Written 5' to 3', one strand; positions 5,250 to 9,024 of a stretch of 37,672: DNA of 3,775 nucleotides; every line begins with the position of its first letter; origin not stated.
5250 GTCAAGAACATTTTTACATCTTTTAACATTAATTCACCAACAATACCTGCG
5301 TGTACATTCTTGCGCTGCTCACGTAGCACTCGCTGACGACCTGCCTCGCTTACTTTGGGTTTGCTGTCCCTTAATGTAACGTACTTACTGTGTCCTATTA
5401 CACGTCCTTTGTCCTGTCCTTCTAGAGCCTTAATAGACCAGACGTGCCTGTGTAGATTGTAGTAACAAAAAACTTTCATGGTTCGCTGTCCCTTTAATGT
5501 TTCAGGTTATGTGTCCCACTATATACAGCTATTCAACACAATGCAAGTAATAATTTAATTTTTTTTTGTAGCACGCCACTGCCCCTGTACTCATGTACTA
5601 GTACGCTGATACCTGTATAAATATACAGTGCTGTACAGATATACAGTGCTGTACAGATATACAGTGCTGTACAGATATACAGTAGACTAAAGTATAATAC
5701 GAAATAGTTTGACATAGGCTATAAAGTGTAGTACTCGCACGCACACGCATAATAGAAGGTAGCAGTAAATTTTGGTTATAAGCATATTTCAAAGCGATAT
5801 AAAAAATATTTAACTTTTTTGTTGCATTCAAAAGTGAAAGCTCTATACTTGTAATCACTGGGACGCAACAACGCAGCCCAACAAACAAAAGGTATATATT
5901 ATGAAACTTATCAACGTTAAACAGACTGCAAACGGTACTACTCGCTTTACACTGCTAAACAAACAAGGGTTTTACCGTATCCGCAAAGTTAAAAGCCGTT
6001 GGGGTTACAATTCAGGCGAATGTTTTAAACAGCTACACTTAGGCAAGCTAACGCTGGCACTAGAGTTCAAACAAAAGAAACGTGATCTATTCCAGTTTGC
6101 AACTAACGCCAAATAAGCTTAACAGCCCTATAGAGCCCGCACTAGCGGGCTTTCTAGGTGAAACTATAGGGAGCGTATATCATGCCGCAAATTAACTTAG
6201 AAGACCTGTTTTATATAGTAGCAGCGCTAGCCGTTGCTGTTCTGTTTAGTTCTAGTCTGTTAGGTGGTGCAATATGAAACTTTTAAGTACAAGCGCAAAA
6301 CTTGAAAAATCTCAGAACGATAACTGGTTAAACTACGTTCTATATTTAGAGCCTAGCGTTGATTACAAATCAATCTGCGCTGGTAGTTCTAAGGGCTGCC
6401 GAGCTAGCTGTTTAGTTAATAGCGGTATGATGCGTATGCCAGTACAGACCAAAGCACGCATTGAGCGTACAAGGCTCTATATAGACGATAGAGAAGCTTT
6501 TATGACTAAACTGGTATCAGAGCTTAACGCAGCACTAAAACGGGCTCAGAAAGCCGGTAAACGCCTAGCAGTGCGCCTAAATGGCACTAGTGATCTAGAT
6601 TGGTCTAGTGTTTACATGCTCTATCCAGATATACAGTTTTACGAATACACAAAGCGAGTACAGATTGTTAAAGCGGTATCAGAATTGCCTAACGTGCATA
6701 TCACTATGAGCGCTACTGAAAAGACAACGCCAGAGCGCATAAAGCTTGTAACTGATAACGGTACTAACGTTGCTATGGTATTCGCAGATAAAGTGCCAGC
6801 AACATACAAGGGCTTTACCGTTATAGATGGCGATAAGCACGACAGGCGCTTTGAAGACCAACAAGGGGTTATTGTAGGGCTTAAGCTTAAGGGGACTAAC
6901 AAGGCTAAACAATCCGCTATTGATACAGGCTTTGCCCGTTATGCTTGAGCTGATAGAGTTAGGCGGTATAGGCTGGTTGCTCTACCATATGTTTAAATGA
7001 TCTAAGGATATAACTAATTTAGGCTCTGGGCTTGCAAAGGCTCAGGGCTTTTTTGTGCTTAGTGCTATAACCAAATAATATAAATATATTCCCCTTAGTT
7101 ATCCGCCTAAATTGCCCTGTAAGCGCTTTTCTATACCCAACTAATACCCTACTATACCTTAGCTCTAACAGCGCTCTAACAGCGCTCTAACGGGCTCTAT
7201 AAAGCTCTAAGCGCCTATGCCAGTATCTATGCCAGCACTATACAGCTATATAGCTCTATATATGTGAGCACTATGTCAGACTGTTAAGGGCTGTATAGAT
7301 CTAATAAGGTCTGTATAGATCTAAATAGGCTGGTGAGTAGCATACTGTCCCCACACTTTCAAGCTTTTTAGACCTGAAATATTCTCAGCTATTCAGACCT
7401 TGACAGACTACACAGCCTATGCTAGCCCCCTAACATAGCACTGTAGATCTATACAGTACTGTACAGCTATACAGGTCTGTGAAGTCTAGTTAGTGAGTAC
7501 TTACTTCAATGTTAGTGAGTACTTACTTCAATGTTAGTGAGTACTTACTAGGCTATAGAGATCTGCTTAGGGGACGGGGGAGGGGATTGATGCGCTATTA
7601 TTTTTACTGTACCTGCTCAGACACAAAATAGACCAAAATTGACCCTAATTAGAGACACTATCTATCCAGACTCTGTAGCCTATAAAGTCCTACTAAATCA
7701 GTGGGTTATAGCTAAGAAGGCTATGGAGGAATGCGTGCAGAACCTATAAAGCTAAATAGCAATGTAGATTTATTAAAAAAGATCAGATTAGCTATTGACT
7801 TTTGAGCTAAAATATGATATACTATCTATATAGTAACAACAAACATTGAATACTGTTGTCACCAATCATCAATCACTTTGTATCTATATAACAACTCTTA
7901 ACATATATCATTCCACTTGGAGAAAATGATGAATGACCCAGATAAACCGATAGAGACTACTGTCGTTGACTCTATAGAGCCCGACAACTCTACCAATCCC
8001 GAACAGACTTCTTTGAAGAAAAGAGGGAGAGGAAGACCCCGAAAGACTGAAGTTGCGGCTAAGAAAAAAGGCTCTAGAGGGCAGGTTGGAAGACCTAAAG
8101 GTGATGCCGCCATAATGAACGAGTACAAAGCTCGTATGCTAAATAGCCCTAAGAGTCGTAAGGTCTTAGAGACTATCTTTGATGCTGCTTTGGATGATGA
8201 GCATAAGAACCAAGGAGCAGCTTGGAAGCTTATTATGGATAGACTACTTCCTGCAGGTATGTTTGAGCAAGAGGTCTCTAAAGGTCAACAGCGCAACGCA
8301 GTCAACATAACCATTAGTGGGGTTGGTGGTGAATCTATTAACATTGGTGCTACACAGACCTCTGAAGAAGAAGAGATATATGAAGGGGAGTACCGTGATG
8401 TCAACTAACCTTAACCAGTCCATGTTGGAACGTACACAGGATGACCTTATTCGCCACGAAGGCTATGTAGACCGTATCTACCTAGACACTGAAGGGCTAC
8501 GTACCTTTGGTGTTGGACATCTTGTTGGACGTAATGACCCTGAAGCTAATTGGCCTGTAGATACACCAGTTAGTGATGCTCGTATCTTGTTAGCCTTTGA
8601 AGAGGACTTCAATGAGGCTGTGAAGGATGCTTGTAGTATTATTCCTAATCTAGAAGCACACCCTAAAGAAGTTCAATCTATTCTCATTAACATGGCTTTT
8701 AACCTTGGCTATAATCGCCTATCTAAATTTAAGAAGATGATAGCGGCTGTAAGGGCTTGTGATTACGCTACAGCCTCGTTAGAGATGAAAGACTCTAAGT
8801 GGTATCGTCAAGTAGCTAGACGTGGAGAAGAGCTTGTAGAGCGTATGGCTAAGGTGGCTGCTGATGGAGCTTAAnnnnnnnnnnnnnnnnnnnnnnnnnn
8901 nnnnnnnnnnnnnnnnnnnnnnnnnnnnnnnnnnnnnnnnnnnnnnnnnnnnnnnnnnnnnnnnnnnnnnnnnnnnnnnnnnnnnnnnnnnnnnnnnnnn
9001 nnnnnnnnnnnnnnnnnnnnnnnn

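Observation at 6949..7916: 968-bp non-coding, repeat-dense region upstream of the packaging genes: candidate pac/cos, terminus or origin hub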

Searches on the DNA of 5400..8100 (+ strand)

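Call 4: search_dna_similar(query=window:6949-7916:+, collection=phages, mode=distant, max_rows=30)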
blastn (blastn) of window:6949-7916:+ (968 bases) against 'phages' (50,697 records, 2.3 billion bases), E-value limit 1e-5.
No match.

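Call 16: search_rna_families(source=window, start=5400, end=8100, threshold=evalue, max_evalue=1)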
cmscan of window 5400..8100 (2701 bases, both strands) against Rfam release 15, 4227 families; matches with E-value up to 1: 2.
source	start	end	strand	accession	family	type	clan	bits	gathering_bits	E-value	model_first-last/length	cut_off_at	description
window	6514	6553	-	RF01378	CRISPR-DR65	Gene; CRISPR;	-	24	43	0.74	1-37/37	no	CRISPR RNA direct repeat element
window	5613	5664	+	RF00660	mir-214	Gene; miRNA;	-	19.7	66.7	0.23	25-79/101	no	mir-214 microRNA precursor family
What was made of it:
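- On known RNA family / structured RNA: Best Rfam hits are far below gathering scores (call 16).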

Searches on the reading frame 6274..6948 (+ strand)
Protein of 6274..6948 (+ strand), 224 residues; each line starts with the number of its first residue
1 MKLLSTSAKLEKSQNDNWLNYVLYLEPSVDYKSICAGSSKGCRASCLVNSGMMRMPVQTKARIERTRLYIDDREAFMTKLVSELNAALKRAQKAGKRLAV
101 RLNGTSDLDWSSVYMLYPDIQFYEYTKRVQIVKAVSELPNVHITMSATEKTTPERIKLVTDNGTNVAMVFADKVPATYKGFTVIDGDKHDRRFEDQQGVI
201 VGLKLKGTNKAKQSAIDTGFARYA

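Call 9: search_protein_families(library=pfam, proteins=[window:6274-6948:+], max_evalue=0.01)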
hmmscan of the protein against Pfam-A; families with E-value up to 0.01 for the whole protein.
window:6274-6948:+ (224 aa): 1 family
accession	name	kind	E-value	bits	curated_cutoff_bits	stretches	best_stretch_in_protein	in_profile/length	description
PF17338.8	GP88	-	3.6e-37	128.9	24.4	1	7-215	7-221/230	Gene product 88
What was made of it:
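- Checked: Gene-free gap: the GP88-like gene (Pfam PF17338, E=3.6e-37, call 9) ends at 6948.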

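Call 10: search_protein_families(library=phrogs, proteins=[window:6274-6948:+], max_evalue=0.001)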
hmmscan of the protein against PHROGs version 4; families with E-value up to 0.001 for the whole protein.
window:6274-6948:+ (224 aa): 2 families
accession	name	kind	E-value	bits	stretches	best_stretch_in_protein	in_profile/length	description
phrog_1617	-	unknown function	2.3e-61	208.3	1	2-222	40-270/273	-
phrog_1392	-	unknown function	0.00011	22.7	1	109-169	164-225/296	-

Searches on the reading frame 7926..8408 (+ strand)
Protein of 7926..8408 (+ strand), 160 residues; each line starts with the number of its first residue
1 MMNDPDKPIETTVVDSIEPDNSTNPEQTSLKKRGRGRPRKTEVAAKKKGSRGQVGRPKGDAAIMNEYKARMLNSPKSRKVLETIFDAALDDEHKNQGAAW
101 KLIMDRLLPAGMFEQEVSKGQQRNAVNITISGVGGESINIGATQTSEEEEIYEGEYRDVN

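Call 9: search_protein_families(library=pfam, proteins=[window:7926-8408:+], max_evalue=0.01)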
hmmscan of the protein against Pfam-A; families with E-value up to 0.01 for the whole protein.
window:7926-8408:+ (160 aa): 1 family
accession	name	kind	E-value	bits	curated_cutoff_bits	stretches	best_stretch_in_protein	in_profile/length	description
PF02178.24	AT_hook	-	0.0011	19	17.4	1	32-43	1-12/13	AT hook motif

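Call 10: search_protein_families(library=phrogs, proteins=[window:7926-8408:+], max_evalue=0.001)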
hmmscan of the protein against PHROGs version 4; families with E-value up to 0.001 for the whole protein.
window:7926-8408:+ (160 aa): 0 families

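Call 12: search_dna_similar(query=window:7926-8408:+, collection=phages, mode=protein, max_rows=25, max_evalue=0.01)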
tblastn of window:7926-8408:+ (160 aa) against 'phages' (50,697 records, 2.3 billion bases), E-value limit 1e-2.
No match.
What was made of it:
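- Tried and rejected: Cultured relatives. blastn of the gap and tblastn of the terS-like protein against 50,697 phage records gave no match (calls 4, 12).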

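Call 13: find_related_loci(query=window:7926-8408:+, collection=viral_contigs, flank=6000)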
Query window:7926-8408:+ (160 aa) in viral_contigs; peptide patterns used: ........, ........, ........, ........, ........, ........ (x = any residue, [..] = any of these).
65 stretches matched a pattern; 53 encode a relative of the query (tblastn E <= 1e-3); 53 distinct loci.
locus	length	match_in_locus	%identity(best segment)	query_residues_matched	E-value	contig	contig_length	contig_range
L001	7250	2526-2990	69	3-159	5e-64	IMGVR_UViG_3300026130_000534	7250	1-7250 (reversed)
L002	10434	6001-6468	70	10-160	4e-64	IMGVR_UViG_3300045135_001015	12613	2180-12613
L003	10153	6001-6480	66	3-160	3e-61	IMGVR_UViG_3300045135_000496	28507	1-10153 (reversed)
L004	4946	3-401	74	33-160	9e-61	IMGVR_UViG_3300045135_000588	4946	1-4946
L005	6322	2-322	74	53-159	3e-53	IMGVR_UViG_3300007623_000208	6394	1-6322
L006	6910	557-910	68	35-152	3e-49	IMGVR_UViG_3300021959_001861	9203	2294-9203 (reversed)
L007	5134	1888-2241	68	35-152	3e-49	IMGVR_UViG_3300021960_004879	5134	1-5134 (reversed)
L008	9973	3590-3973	60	26-156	1e-49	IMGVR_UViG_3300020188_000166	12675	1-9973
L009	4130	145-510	62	35-158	5e-49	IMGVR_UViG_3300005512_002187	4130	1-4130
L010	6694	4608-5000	58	23-155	3e-49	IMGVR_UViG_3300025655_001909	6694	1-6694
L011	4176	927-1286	62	35-158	8e-49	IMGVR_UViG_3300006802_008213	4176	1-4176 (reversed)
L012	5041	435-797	64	33-153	2e-48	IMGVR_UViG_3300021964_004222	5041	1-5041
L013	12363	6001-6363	64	33-153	2e-48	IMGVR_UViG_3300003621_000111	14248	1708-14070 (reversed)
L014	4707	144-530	58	26-158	1e-47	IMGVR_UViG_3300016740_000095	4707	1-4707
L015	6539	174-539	62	32-153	3e-47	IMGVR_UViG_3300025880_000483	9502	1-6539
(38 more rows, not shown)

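Call 33: find_homologous_proteins(query=window:7926-8408:+, max_evalue=0.00001)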
Query window:7926-8408:+ (160 aa): 5294 proteins with E <= 0.00001 among 5476 candidates; the best 120 are listed.
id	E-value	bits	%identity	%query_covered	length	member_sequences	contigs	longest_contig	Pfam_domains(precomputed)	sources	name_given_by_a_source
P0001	2.2e-98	344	100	100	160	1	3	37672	-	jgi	jgi:hypothetical protein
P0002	1.2e-97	342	100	99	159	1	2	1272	-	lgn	-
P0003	2.3e-92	325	95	99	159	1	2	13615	-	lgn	-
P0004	1.2e-75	271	85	99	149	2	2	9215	-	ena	-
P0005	2.2e-72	260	81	99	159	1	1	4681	-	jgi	jgi:hypothetical protein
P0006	1.1e-70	255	79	99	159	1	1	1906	-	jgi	-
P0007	6.5e-70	252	80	95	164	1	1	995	-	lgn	-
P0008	1.0e-66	242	76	99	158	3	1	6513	-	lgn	-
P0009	1.3e-63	232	72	99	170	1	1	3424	-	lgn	-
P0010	2.1e-62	228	69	98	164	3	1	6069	-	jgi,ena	-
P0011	4.0e-62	227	76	94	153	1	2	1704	-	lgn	-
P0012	4.2e-62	227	76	94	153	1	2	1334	-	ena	-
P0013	1.2e-61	225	74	94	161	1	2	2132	-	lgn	-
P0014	1.3e-61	225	71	98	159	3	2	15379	-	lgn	-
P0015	5.6e-61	223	74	94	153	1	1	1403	-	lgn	-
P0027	1.6e-54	202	63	99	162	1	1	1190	-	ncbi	-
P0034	1.8e-49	186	69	77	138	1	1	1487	-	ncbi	-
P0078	7.6e-47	177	68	82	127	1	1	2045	-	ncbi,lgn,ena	-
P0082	8.8e-47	177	67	82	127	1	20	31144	-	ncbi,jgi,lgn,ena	jgi:hypothetical protein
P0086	9.4e-47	177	67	81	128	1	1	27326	-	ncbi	-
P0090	1.1e-46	177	67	81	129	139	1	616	-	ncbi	-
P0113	1.8e-46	176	66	82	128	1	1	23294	-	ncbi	-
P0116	1.9e-46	176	66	72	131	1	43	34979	-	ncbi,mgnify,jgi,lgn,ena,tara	mgnify:CR=1 FL=1|jgi:hypothetical protein|tara:strand:+ start:458 stop:853 length:396 start_codon:ye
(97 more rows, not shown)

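Call 36: search_solved_structures(query=A1, max_evalue=1)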
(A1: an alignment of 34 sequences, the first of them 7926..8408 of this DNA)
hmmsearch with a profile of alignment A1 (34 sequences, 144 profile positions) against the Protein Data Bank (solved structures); distinct sequences matched with E-value up to 1: 0.
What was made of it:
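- On small terminase (TerS): No Pfam match except AT_hook, no PHROG and no PDB sequence match (calls 9, 10, 36).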

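Call 38: list_cluster_members(proteins=[P0116, P0082, P0086, P0113, P0027, P0034, P0090, P0078])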
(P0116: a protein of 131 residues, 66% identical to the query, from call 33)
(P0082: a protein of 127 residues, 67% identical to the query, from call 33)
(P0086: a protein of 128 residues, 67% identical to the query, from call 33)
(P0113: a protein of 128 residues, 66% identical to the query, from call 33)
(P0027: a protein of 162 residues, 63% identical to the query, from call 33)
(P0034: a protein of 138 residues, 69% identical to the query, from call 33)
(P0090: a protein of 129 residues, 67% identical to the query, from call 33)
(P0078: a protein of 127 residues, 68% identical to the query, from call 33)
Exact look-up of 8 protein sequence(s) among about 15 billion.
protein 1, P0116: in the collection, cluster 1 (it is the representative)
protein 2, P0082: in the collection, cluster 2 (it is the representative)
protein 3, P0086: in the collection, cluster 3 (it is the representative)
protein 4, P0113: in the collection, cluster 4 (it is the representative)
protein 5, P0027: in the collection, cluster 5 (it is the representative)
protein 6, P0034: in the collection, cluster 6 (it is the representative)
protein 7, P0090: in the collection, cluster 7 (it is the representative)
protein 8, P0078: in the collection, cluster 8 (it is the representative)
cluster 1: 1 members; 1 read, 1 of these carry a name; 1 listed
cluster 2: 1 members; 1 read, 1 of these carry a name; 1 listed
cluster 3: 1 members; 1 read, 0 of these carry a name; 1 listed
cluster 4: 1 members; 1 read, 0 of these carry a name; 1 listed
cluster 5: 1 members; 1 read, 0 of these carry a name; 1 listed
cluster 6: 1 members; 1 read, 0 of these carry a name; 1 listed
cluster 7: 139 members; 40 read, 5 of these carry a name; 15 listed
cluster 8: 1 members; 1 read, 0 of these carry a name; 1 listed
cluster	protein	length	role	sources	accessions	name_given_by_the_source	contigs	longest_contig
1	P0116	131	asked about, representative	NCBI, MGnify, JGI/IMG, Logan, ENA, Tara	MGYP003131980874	CR=1 FL=1 | hypothetical protein | strand:+ start:458 stop:853 length:396 start_codon:yes stop_codon:yes gene_type:complete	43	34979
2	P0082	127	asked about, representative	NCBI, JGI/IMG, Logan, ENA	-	hypothetical protein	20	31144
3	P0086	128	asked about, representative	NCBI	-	-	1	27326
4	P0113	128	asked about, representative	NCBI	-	-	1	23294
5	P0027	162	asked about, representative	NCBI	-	-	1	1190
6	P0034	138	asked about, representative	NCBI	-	-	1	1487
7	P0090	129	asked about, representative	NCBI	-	-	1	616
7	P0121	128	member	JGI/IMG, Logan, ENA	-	hypothetical protein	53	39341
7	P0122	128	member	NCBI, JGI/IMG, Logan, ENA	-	hypothetical protein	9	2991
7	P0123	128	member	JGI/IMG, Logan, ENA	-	hypothetical protein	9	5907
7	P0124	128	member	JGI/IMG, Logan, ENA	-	hypothetical protein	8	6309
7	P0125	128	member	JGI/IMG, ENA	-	hypothetical protein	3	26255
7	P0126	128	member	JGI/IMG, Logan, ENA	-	-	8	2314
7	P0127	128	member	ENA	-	-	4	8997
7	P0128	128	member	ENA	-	-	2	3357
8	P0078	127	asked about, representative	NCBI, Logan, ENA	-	-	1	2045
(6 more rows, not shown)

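Call 40: find_encoding_contigs(protein=P0003, flank=4000, max_places=4)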
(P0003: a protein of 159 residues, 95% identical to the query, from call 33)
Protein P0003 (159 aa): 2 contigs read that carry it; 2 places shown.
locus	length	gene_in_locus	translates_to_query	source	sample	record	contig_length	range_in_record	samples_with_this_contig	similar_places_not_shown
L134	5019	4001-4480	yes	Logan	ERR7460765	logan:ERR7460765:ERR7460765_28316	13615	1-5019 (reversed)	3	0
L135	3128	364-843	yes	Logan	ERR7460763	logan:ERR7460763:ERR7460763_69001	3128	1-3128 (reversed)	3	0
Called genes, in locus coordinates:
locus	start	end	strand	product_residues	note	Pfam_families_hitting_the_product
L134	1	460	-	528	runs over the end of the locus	PF01751:Toprim (weak), PF13362:Toprim_3, PF13155:Toprim_2, PF13481:AAA_25 (weak), PF03796:DnaB_C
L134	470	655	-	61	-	-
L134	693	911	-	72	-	-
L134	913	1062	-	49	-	-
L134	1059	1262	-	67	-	-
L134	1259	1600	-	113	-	-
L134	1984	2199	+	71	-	-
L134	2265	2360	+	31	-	-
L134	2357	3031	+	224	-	PF17338:GP88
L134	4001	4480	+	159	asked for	-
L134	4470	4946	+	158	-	PF00959:Phage_lysozyme (weak)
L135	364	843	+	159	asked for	-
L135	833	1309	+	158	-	PF00959:Phage_lysozyme (weak)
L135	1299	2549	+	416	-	PF03237:Terminase_6N, PF17289:Terminase_6C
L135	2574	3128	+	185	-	?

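Call 41: find_encoding_contigs(protein=P0001, flank=4000, max_places=4)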
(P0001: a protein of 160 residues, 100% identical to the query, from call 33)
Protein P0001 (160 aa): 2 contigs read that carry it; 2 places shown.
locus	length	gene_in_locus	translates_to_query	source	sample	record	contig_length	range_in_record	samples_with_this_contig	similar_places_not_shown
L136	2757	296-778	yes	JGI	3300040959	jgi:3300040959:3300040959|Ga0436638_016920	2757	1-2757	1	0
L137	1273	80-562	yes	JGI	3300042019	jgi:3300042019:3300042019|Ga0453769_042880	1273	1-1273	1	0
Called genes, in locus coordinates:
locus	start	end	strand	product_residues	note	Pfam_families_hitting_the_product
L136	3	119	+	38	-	?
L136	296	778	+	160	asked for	-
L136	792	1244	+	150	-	PF00959:Phage_lysozyme (weak)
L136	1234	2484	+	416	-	PF03237:Terminase_6N, PF17289:Terminase_6C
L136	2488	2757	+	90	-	?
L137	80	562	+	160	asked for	-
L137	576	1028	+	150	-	PF00959:Phage_lysozyme (weak)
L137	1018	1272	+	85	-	?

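Call 42: find_encoding_contigs(protein=P0004, flank=4000, max_places=4)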
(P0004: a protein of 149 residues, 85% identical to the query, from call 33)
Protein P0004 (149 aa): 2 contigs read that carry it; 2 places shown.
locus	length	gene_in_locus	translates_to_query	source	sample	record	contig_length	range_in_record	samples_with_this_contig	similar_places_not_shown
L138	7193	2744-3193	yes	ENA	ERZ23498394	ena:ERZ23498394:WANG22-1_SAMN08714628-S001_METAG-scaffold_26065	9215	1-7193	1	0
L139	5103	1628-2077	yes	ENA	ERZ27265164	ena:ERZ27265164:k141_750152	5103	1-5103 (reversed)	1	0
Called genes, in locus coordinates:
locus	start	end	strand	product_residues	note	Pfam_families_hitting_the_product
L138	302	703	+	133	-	-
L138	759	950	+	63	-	-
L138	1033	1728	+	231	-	PF23872:DUF7227 (faint)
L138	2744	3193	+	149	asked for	-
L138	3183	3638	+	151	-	PF00959:Phage_lysozyme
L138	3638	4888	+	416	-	PF03237:Terminase_6N, PF17289:Terminase_6C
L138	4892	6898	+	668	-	PF12236:Head-tail_con (faint), PF23899:SU10_portal, PF16510:P22_portal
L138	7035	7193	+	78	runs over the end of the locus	-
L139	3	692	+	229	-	?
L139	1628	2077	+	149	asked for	-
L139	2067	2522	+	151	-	PF00959:Phage_lysozyme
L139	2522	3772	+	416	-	PF03237:Terminase_6N, PF17289:Terminase_6C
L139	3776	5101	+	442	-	?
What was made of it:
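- Checked: Gene callers placed nothing in the homologous gap of three close relatives (calls 40, 42).
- No gene is called there in relatives (calls 40, 42).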

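Call 44: predict_structure(alignment_id=A1)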
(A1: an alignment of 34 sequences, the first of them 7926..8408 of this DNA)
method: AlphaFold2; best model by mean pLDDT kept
length: 160 residues; sequences in the alignment: 34
mean_pLDDT: 58.0   pTM: 0.21
mean pLDDT of the five models: 58.0, 57.7, 54.2, 53.6, 51.8
residues with pLDDT >= 90: 0; 70-90: 31; 50-70: 79; < 50: 50
segments of 3 or more residues with pLDDT < 50: 15-28, 119-124, 141-158
pLDDT, mean of each block of 10 residues (from residue 1): 52 46 46 68 57 56 76 80 72 58 64 50 54 58 44 47
secondary structure, 60 per line:
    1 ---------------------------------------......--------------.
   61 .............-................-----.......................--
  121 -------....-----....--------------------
elements in order: H40-45 H60-73 H75-90 H96-118 E128-131 E137-140
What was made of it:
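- On small terminase (TerS): The AF2 model has pLDDT 58 and was not searched (call 44).
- Tried and rejected: The structure model was too poor to search (pLDDT 58, call 44), and the PDB profile search was empty (call 36).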

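Call 61: find_related_loci(query=A1, collection=genome_contigs, flank=3000)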
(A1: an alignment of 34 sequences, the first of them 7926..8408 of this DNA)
Query A1 (160 aa) in genome_contigs; peptide patterns used: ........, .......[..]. (x = any residue, [..] = any of these).
20 stretches matched a pattern; 1 encode a relative of the query (tblastn E <= 1e-3); 1 distinct loci.
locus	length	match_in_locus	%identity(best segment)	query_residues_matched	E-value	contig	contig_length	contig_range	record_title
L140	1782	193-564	52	28-159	4e-42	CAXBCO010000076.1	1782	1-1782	MAG TPA_asm: uncultured Alphaproteobacteria bacterium isolate ERR2762153_maxbin2_3 genome assembly, contig: ERZ3422244.6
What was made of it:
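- On LexA (SOS) operator, gamma/beta-proteobacterial type: The host is unknown: the genome_contigs scan returned a single 1.8-kb MAG contig (call 61).
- Tried and rejected: One uninformative MAG contig (call 61).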

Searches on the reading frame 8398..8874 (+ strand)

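Call 9: search_protein_families(library=pfam, proteins=[window:8398-8874:+], max_evalue=0.01)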
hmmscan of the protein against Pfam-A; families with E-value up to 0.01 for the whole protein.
window:8398-8874:+ (158 aa): 1 family
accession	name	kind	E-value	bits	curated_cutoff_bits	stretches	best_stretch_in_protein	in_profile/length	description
PF00959.24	Phage_lysozyme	-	3.5e-07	31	22.3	1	19-149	2-121/125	Phage lysozyme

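Call 10: search_protein_families(library=phrogs, proteins=[window:8398-8874:+], max_evalue=0.001)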
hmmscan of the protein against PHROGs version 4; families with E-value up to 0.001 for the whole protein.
window:8398-8874:+ (158 aa): 7 families
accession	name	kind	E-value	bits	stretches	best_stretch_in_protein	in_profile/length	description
phrog_13211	-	tail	1.3e-16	60.9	1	27-150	764-883/887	baseplate hub subunit and tail lysozyme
phrog_15410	-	unknown function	1.7e-12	48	1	28-148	188-309/311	-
phrog_2083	-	head and packaging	3.2e-12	46.8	1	5-154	755-903/908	internal virion lysozyme motif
phrog_33534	-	unknown function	1.6e-11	45.1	1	89-151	15-83/94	-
phrog_7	-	lysis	5.4e-10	39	1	19-145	564-691/873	endolysin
phrog_430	-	tail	6e-05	22.6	1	17-144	171-279/868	baseplate hub subunit and tail lysozyme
phrog_37474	-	unknown function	0.00022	19.5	1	17-150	27-142/2087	-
